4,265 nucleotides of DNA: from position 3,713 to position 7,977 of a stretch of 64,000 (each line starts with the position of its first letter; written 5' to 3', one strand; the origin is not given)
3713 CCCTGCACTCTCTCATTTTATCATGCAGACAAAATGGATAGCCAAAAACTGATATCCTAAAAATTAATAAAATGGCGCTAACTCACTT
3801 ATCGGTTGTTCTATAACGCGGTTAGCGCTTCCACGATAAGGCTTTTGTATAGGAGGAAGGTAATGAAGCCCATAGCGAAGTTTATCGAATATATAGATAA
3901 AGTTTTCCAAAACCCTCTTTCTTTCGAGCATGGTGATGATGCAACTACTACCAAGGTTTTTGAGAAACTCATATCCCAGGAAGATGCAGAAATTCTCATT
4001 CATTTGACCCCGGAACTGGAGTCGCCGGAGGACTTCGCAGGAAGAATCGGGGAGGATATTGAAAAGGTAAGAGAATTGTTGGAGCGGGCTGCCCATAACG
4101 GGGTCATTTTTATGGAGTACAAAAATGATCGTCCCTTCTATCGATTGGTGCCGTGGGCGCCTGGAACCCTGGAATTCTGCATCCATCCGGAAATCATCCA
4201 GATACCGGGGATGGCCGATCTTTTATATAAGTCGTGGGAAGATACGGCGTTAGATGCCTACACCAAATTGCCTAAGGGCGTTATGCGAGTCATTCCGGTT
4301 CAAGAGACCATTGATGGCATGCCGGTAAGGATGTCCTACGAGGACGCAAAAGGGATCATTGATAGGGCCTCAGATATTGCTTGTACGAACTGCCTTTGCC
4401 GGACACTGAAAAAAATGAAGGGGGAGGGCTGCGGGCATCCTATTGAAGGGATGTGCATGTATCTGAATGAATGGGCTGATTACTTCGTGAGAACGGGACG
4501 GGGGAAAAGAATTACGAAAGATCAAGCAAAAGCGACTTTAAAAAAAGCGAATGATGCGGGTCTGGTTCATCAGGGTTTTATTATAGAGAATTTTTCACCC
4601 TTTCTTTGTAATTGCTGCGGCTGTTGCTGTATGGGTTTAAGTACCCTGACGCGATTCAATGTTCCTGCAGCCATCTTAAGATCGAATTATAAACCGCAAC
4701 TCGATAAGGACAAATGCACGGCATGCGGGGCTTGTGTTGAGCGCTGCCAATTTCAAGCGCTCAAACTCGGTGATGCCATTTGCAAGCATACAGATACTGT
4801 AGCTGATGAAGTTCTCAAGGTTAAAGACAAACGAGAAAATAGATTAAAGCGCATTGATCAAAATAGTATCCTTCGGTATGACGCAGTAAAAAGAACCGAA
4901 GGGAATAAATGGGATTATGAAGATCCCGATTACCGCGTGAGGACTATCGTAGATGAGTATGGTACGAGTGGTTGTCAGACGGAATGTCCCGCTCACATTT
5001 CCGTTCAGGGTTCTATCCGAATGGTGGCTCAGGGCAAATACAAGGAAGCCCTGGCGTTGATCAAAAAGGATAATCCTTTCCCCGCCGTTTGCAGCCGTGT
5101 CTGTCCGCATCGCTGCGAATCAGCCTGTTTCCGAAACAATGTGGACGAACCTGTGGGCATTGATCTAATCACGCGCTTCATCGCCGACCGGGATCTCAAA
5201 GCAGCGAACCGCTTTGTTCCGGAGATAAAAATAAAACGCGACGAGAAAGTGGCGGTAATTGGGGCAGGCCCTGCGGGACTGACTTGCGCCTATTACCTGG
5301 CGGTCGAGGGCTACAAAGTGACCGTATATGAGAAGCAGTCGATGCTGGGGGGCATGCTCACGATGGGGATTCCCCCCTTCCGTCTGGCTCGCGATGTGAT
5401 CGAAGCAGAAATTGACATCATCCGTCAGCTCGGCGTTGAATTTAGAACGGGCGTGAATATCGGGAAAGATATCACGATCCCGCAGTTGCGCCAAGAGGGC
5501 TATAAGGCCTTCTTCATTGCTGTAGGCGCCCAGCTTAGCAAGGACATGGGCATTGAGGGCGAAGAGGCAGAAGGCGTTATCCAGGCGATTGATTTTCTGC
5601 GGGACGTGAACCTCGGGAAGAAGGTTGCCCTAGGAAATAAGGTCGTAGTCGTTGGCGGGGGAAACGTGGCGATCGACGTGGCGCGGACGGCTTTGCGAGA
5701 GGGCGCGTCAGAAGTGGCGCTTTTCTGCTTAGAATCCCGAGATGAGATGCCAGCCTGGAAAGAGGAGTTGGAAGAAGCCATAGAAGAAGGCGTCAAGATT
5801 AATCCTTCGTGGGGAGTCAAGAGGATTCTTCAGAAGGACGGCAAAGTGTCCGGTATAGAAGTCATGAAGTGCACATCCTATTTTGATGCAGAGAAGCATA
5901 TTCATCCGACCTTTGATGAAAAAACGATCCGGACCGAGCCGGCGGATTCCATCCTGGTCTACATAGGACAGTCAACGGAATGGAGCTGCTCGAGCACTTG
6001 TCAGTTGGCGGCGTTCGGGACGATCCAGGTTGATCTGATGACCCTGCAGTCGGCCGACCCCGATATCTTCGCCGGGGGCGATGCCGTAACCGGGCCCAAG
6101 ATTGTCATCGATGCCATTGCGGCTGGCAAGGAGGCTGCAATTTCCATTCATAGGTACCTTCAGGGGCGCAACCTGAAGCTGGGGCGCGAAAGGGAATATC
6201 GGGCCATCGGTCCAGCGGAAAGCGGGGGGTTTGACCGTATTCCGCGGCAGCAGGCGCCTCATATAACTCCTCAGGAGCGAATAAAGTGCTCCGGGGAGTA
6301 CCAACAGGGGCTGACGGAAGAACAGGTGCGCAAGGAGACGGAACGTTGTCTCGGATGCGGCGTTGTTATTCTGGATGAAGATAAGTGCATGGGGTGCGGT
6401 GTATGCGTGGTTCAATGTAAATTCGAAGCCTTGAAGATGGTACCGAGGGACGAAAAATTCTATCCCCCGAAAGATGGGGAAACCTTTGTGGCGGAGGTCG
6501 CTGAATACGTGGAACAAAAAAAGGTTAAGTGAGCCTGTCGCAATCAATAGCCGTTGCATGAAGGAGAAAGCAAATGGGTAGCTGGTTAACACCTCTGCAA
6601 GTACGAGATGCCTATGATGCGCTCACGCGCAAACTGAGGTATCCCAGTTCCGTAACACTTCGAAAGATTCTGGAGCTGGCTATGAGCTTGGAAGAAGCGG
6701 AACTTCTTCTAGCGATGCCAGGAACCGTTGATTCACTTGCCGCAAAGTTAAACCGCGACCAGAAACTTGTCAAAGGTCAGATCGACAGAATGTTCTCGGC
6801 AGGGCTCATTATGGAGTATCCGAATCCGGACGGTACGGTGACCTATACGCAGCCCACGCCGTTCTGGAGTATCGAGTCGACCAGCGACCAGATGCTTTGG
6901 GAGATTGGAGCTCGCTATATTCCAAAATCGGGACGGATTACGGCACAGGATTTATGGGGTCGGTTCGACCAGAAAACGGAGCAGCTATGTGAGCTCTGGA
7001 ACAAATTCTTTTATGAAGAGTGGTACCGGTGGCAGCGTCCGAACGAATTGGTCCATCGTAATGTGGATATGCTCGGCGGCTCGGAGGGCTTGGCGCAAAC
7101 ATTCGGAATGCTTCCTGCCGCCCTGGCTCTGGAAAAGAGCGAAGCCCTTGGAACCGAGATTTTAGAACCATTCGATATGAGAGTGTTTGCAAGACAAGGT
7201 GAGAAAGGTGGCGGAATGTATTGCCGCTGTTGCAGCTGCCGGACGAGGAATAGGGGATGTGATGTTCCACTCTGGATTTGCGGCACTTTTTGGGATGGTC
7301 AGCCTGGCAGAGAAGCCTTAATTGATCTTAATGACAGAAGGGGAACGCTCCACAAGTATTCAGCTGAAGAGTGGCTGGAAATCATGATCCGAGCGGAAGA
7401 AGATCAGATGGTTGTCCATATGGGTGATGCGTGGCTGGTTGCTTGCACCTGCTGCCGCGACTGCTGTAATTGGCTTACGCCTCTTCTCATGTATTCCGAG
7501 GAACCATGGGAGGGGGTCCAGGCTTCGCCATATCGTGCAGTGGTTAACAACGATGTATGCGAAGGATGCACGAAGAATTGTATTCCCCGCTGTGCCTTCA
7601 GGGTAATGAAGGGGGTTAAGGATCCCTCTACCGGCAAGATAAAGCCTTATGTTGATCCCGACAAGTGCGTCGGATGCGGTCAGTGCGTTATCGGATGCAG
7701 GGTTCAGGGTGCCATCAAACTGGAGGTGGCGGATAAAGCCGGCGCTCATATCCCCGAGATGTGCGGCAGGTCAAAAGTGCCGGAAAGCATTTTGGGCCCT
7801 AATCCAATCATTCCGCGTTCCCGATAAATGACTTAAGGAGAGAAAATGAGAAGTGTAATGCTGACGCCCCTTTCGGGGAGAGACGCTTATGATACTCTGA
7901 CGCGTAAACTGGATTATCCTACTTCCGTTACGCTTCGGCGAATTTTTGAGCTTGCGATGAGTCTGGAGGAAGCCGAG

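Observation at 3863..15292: Five-fold expansion of an uncharacterised winged-helix / poly-cysteine / di-ferredoxin protein module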

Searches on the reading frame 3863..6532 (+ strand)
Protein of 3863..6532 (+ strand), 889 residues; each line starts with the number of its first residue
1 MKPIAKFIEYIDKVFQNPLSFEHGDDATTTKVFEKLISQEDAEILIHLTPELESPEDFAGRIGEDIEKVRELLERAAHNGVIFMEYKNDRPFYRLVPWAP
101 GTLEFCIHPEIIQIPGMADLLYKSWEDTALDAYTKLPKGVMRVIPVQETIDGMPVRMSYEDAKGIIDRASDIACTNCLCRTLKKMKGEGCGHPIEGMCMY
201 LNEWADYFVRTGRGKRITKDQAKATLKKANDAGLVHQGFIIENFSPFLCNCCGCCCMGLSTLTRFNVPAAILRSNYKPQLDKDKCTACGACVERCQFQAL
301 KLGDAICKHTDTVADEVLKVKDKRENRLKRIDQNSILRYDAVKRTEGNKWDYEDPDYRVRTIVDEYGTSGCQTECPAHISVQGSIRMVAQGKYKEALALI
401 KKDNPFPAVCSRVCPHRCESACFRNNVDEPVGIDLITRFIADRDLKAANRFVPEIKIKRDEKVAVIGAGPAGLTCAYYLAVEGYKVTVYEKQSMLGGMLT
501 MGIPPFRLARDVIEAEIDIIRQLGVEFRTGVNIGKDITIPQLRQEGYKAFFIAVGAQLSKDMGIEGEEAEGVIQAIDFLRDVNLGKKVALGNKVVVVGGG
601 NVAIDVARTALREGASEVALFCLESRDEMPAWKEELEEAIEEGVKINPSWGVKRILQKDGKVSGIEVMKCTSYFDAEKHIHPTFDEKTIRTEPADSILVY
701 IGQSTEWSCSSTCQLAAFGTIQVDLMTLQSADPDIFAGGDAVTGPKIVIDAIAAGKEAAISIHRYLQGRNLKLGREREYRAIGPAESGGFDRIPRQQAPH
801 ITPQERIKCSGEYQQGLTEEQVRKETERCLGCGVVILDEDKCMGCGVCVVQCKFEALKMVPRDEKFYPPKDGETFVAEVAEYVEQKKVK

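Call 3: search_protein_families(library=pfam, proteins=[window:3863-6532:+], max_evalue=0.01)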
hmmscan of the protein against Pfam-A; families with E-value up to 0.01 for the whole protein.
window:3863-6532:+ (889 aa): 22 families
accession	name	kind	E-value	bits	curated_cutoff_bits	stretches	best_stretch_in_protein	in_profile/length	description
PF07992.20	Pyr_redox_2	-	1.9e-28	100.2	26.1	1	462-755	2-291/291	Pyridine nucleotide-disulphide oxidoreductase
PF14691.11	Fer4_20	-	1.8e-19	70.1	25.8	1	369-446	30-110/113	Dihydroprymidine dehydrogenase domain II, 4Fe-4S cluster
PF00037.32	Fer4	-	2.5e-10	40.2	21.1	2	279-301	2-24/24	4Fe-4S binding domain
PF13450.12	NAD_binding_8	-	4.9e-10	40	21.9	1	465-498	1-34/68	NAD(P)-binding Rossmann-like domain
PF00070.33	Pyr_redox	-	1.7e-09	38.5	22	2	462-496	1-35/82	Pyridine nucleotide-disulphide oxidoreductase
PF01266.30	DAO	-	5.1e-09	36.5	27.9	1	462-496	1-35/353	FAD dependent oxidoreductase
PF13738.12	Pyr_redox_3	-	1.6e-08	34.6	30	1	552-662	130-245/305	Pyridine nucleotide-disulphide oxidoreductase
PF01946.23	Thi4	-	1.1e-07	31.7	26.2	1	461-507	18-65/235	Thi4 family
PF12831.13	FAD_oxidored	-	1.4e-07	31.6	27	1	463-531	2-68/416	FAD dependent oxidoreductase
PF00890.30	FAD_binding_2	-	5e-07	29.7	20.4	1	463-499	2-38/414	FAD binding domain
PF13241.12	NAD_binding_7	-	7.1e-06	27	22.1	0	591-633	7-41/104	Putative NAD(P)-binding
PF12797.12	Fer4_2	-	1.6e-05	25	24.5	2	834-853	2-21/22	4Fe-4S binding domain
PF03486.20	HI0933_like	-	2e-05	24.6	50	1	462-499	2-39/244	HI0933-like protein Rossmann domain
PF01593.30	Amino_oxidase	-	2.7e-05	24.1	19.8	1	471-497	2-28/443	Flavin containing amine oxidoreductase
PF01494.25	FAD_binding_3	-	0.0008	19.2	22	1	462-493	3-34/349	FAD binding domain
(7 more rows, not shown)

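Call 4: search_protein_families(library=ncbifam, proteins=[window:3863-6532:+], max_evalue=0.01)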
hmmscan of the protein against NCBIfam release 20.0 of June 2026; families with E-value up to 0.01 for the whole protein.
window:3863-6532:+ (889 aa): 127 families (the best 25 are shown)
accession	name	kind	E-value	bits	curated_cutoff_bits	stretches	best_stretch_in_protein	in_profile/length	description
NF009410.0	PRK12771.1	subfamily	9.9e-143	476.7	516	1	341-861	20-533/566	NAD(P)-binding protein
NF009454.0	PRK12814.1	equivalog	6.1e-120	401.6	916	1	369-835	102-575/657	putative NADPH-dependent glutamate synthase small subunit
NF010590.0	PRK13984.1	equivalog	5.4e-109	365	946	1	371-768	198-608/611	putative oxidoreductase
NF009414.0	PRK12778.1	equivalog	1.6e-95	321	1103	1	368-767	336-750/752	bifunctional dihydroorotate dehydrogenase B NAD binding subunit/NADPH-dependent glutamate synthase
TIGR01316.1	gltA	equivalog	1.2e-90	304.5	471.75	1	368-766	35-449/449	NADPH-dependent glutamate synthase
TIGR01318.1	gltD_gamma_fam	subfamily_domain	1.3e-80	271.3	482.95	1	367-767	46-466/467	glutamate synthase, small subunit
TIGR03315.1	Se_ygfK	equivalog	4.8e-79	265.9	835.3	1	369-843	445-894/1012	putative selenate reductase subunit YgfK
NF009408.0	PRK12769.1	equivalog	5.4e-75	252.8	1003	1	369-769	234-654/659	formate-dependent uric acid utilization protein AegA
NF009413.0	PRK12775.1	equivalog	4e-67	226.8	1895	1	369-767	339-755/1006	putative trifunctional 2-polyprenylphenol hydroxylase/glutamate synthase subunit beta/ferritin domain-containing protein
NF009451.0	PRK12809.1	equivalog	5.1e-67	226.6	1154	1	369-762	217-630/639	formate-dependent uric acid utilization protein YgfT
TIGR01317.1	GOGAT_sm_gam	subfamily_domain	6.6e-67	226.4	447.7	2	366-769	47-481/485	glutamate synthase small subunit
NF009415.0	PRK12779.1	equivalog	6e-60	203.1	1519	1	368-763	207-623/944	putative bifunctional glutamate synthase subunit beta/2-polyprenylphenol hydroxylase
NF009409.0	PRK12770.1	subfamily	9.4e-52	176.2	343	1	457-770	15-354/360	putative glutamate synthase subunit beta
NF045663.1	diclust_near_Sec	equivalog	4.1e-50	170.6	530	2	369-558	18-201/759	pyridine nucleotide-disulfide oxidoreductase/dicluster-binding protein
NF045599.1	bili_reduct_long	exception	4.7e-20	71.4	750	1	458-615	379-528/641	bilirubin reductase, long form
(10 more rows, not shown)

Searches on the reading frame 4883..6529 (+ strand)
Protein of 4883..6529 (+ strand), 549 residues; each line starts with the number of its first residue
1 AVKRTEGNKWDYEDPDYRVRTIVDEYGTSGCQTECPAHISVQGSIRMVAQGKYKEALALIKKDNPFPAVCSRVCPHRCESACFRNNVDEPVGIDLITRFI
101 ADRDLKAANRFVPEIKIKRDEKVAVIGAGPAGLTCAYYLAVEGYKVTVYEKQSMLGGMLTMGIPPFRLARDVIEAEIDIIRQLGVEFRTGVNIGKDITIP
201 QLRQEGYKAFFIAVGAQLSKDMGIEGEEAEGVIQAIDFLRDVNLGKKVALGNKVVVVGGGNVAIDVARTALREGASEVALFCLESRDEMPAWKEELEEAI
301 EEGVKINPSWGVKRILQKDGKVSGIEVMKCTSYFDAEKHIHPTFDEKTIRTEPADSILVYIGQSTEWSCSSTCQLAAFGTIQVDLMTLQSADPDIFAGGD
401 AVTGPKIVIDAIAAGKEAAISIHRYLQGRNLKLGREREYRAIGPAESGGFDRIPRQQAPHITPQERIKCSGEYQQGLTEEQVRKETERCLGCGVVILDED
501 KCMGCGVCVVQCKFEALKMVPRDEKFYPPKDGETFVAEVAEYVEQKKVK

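Call 82: search_solved_structures(query=window:4883-6529:+, max_evalue=1e-25)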
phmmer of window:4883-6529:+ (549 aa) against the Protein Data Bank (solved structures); distinct sequences matched with E-value up to 1e-25: 12.
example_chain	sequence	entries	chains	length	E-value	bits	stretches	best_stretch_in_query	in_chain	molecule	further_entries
9bov_A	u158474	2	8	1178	2.6e-105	356.2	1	31-495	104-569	Molybdopterin oxidoreductase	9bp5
9n5u_A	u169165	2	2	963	1.4e-99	337.3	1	23-432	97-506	NfnA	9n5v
8oh5_C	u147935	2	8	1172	3.2e-94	319.6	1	30-494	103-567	Formate dehydrogenase-O, major subunit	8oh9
5jca_L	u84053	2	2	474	1.6e-70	241.4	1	30-427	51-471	NADH-dependent Ferredoxin:NADP Oxidoreductase (NfnI) subunit alpha | NADH-dependent Ferredoxin:NADP Oxidoreductase subunit alpha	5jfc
5vj7_A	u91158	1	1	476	3.2e-70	240.4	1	30-428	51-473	Oxidoreductase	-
4ylf_B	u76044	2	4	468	2.7e-69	237.3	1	28-429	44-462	Dihydropyrimidine dehydrogenase subunit A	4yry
2vdc_G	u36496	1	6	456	2.4e-52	181.4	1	25-428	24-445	GLUTAMATE SYNTHASE [NADPH] SMALL CHAIN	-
6s6s_G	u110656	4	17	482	2.8e-52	181.2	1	25-428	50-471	Glutamate synthase [NADPH] small chain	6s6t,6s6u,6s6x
7mfm_I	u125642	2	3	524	2e-50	175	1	29-434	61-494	Glutamate synthase (NADPH) small chain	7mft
1gt8_A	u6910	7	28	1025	1.8e-45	158.7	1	29-429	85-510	DIHYDROPYRIMIDINE DEHYDROGENASE | Dihydropyrimidine dehydrogenase [NADP(+)]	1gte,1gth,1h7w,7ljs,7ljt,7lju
1h7x_A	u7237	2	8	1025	1.8e-45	158.7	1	29-429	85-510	DIHYDROPYRIMIDINE DEHYDROGENASE | Dihydropyrimidine dehydrogenase [NADP(+)]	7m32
7m31_A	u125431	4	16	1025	1.8e-45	158.7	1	29-429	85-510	Dihydropyrimidine dehydrogenase [NADP(+)]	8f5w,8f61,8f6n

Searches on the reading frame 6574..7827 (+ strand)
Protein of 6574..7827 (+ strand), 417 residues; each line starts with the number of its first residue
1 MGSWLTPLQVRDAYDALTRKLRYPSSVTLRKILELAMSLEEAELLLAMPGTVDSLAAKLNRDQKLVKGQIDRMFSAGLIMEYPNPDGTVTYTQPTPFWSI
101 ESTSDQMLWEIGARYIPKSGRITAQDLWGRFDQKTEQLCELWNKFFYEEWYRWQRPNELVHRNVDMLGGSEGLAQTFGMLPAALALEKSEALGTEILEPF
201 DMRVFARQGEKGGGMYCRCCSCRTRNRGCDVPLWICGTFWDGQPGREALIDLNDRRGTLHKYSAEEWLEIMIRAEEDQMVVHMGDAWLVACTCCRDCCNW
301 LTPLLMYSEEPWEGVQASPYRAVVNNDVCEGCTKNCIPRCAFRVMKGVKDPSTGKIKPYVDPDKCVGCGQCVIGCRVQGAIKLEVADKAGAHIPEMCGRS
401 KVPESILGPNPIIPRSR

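Call 3: search_protein_families(library=pfam, proteins=[window:6574-7827:+], max_evalue=0.01)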
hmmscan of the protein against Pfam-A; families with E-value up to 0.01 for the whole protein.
window:6574-7827:+ (417 aa): 8 families
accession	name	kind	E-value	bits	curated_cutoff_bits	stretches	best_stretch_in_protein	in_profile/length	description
PF12837.12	Fer4_6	-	8.5e-06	25.9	25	1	357-380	1-23/24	4Fe-4S binding domain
PF13187.11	Fer4_9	-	6.4e-05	23.3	27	1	329-377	2-49/52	4Fe-4S dicluster domain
PF13237.11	Fer4_10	-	7.9e-05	23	25.5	1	358-397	2-42/53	4Fe-4S dicluster domain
PF00037.32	Fer4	-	8.6e-05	22.6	21.1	1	358-376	1-19/24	4Fe-4S binding domain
PF12838.12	Fer4_7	-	0.00011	23.1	27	1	329-377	2-50/52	4Fe-4S dicluster domain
PF12797.12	Fer4_2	-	0.00016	21.9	24.5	1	357-375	2-20/22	4Fe-4S binding domain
PF14697.11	Fer4_21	-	0.00019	21.9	35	1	322-383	1-59/59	4Fe-4S dicluster domain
PF12800.12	Fer4_4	-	0.0093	16.7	24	1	362-377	1-16/17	4Fe-4S binding domain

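Call 4: search_protein_families(library=ncbifam, proteins=[window:6574-7827:+], max_evalue=0.01)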
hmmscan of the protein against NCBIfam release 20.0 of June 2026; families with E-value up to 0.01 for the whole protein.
window:6574-7827:+ (417 aa): 5 families
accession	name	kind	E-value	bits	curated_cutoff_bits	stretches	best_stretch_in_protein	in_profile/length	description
NF041891.1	hdrA_Methbact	equivalog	7.7e-06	24.4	1300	1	312-384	557-621/762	ferredoxin:CoB-CoM heterodisulfide reductase subunit HdrA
NF040770.1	hetero_SS_HdrA2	exception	5.2e-05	21.5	1100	1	315-385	565-627/777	CoB-CoM heterodisulfide reductase HdrA2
NF006183.0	PRK08318.1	equivalog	0.00057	18.7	335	1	321-389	336-403/422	NAD-dependent dihydropyrimidine dehydrogenase subunit PreA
TIGR04105.1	FeFe_hydrog_B1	subfamily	0.0013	17.5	450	1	322-382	106-161/462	monomeric [FeFe] hydrogenase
NF041778.1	hetero_SS_HdrA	equivalog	0.0048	14.7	1400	1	318-384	578-636/771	ferredoxin:CoB-CoM heterodisulfide reductase subunit HdrA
